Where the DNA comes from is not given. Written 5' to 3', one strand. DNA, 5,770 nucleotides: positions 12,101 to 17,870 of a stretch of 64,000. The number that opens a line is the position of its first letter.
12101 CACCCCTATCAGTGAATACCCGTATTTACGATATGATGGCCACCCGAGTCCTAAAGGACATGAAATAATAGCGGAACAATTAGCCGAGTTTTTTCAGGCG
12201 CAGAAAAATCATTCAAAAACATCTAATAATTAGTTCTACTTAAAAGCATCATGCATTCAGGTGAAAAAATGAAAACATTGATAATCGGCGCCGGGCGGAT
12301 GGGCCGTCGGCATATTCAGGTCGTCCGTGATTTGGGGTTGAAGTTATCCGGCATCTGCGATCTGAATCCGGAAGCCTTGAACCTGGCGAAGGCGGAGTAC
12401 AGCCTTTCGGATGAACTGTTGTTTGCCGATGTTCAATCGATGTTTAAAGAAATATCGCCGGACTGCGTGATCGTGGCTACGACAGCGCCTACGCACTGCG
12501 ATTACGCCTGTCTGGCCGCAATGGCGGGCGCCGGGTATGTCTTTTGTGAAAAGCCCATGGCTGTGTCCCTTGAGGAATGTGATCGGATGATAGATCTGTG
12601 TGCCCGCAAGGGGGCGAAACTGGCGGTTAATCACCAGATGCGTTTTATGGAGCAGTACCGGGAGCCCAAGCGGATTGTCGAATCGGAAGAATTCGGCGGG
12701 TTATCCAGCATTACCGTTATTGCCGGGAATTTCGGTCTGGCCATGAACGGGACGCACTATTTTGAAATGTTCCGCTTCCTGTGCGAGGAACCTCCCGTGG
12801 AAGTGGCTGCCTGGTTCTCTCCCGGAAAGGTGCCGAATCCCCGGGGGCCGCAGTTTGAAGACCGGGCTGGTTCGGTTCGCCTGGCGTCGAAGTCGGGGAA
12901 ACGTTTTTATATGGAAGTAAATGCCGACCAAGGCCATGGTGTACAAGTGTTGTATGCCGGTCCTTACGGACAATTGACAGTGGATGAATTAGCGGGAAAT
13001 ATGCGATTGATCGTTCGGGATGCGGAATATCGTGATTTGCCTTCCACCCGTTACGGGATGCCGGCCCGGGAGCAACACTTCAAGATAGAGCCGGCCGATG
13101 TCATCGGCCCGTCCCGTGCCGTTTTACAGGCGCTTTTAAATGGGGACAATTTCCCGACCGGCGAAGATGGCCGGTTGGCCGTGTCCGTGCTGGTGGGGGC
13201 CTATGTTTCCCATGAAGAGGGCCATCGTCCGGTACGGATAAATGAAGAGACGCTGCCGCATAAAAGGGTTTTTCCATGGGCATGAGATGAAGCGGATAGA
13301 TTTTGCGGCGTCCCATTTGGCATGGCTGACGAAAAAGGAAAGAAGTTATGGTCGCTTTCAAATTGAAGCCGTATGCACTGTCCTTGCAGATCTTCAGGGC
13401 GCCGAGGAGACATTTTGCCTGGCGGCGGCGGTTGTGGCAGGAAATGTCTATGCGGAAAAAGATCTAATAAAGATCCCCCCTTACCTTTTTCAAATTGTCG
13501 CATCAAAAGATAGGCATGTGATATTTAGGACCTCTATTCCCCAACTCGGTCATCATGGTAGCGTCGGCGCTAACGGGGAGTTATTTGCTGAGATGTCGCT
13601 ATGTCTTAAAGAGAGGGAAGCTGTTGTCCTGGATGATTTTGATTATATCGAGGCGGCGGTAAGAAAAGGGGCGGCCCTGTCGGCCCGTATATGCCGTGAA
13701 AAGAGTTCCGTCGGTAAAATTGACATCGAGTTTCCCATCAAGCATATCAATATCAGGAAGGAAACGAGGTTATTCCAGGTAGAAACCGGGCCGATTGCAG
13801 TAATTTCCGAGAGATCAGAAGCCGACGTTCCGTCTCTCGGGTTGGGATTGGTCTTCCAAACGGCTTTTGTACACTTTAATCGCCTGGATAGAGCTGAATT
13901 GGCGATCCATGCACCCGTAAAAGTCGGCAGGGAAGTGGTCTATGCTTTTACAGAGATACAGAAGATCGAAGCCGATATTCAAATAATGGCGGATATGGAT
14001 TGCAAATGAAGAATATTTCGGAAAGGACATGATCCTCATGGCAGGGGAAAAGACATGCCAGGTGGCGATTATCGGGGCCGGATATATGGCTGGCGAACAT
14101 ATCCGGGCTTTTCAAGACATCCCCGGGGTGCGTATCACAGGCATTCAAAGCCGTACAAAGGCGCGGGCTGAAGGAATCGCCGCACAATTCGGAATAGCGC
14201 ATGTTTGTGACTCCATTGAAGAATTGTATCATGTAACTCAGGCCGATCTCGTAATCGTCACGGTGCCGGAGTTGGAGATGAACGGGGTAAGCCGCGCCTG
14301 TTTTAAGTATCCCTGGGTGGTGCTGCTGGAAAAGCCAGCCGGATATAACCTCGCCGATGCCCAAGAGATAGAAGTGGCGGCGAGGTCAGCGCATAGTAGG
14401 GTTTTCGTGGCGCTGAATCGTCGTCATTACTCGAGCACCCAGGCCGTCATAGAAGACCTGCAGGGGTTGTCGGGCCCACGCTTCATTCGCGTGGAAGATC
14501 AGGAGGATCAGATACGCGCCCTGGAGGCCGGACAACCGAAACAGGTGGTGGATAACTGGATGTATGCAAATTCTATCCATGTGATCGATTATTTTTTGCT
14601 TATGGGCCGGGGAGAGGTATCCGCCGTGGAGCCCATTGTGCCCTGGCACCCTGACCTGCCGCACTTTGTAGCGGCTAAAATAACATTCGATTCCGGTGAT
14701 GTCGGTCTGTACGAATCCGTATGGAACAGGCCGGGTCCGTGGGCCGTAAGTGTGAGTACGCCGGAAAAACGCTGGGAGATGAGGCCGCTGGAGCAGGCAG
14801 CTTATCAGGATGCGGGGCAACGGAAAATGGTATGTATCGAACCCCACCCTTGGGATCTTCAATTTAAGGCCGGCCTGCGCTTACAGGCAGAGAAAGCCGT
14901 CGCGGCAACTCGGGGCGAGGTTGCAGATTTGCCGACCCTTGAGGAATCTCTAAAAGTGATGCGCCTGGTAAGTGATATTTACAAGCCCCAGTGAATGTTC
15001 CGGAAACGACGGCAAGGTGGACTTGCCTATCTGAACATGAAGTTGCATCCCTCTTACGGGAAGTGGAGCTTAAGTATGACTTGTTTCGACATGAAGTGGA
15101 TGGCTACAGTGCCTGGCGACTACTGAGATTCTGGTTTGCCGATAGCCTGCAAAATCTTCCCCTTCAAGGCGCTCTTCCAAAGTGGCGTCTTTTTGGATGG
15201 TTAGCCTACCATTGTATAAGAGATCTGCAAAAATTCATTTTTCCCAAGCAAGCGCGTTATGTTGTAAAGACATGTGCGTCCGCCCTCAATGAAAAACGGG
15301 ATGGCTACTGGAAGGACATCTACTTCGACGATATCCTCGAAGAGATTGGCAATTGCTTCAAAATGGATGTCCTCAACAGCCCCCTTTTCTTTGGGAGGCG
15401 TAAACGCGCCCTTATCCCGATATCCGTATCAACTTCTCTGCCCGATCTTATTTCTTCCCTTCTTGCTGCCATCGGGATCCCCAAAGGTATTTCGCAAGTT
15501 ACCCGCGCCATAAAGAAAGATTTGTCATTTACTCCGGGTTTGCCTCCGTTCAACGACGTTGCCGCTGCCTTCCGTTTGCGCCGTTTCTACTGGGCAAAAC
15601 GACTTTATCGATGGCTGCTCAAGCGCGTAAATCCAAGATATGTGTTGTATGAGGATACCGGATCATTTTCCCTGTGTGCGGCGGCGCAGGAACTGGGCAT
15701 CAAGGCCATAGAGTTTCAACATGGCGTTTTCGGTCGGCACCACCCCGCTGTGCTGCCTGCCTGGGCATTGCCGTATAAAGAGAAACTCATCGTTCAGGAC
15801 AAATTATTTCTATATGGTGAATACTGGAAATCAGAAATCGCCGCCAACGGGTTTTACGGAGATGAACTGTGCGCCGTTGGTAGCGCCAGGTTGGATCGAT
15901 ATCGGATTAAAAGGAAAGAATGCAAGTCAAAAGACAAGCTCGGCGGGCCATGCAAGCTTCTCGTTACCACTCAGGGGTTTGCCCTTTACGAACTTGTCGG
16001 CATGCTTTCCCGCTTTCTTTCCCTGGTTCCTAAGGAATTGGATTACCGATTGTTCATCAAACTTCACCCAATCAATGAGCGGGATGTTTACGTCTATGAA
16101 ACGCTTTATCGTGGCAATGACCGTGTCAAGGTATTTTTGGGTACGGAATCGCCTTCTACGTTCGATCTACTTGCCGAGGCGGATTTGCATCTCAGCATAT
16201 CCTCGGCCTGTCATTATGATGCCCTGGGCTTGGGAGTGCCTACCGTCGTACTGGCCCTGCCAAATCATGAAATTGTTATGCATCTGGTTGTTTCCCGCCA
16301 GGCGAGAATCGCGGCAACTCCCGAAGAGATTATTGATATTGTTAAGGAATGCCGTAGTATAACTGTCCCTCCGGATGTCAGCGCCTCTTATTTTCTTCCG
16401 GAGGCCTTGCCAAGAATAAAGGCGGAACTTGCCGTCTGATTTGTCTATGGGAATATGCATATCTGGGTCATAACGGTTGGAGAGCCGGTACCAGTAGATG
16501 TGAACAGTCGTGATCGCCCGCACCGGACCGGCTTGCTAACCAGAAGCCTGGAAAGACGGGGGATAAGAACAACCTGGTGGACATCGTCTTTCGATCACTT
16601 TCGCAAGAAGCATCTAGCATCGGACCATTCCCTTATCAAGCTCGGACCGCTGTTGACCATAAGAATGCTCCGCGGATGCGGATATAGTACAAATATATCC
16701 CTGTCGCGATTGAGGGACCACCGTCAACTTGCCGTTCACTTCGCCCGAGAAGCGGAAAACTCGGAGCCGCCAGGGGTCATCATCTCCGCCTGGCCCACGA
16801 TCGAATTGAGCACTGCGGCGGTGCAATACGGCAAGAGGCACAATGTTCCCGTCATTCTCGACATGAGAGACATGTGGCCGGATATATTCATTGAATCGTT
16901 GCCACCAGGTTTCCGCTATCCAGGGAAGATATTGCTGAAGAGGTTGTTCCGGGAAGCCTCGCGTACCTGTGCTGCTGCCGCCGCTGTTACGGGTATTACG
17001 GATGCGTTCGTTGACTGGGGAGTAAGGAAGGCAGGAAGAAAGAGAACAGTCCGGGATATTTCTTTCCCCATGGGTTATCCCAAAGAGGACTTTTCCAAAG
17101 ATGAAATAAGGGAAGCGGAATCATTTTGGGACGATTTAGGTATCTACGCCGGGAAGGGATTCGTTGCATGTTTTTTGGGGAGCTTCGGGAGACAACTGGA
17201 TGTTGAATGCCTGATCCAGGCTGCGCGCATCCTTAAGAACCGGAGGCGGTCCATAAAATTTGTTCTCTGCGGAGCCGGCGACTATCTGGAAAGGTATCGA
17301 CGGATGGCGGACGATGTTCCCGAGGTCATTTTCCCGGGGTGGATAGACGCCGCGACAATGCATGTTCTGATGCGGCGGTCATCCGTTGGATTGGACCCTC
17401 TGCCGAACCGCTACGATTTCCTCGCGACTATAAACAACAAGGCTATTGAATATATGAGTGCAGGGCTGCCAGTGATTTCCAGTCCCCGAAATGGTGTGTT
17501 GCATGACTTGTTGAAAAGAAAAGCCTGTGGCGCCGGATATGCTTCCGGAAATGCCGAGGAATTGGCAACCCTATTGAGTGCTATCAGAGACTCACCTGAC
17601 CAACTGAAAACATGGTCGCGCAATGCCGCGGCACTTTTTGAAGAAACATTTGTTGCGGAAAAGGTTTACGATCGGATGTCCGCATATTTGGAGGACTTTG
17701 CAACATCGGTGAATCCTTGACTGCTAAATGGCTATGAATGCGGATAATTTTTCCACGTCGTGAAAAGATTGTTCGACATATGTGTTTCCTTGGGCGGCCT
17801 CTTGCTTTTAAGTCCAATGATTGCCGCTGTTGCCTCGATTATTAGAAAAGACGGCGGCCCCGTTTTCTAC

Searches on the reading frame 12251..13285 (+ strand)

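Call 57: search_protein_families(library=pfam, proteins=[window:12251-13285:+], max_evalue=0.00001)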
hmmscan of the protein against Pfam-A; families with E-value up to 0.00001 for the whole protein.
window:12251-13285:+ (344 aa): 1 family
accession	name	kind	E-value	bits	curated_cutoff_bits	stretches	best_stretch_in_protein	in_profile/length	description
PF01408.29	GFO_IDH_MocA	-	6.2e-24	85.4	24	1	8-128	2-120/120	Oxidoreductase family, NAD-binding Rossmann fold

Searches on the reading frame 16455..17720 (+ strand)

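Call 57: search_protein_families(library=pfam, proteins=[window:16455-17720:+], max_evalue=0.00001)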
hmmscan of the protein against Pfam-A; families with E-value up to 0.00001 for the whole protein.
window:16455-17720:+ (421 aa): 2 families
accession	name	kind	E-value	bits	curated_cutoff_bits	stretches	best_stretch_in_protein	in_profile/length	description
PF13692.12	Glyco_trans_1_4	-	2.6e-15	57.4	27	1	237-374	3-136/142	Glycosyl transferases group 1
PF00534.26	Glycos_transf_1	-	8.6e-14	51.9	26.4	1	234-392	14-170/172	Glycosyl transferases group 1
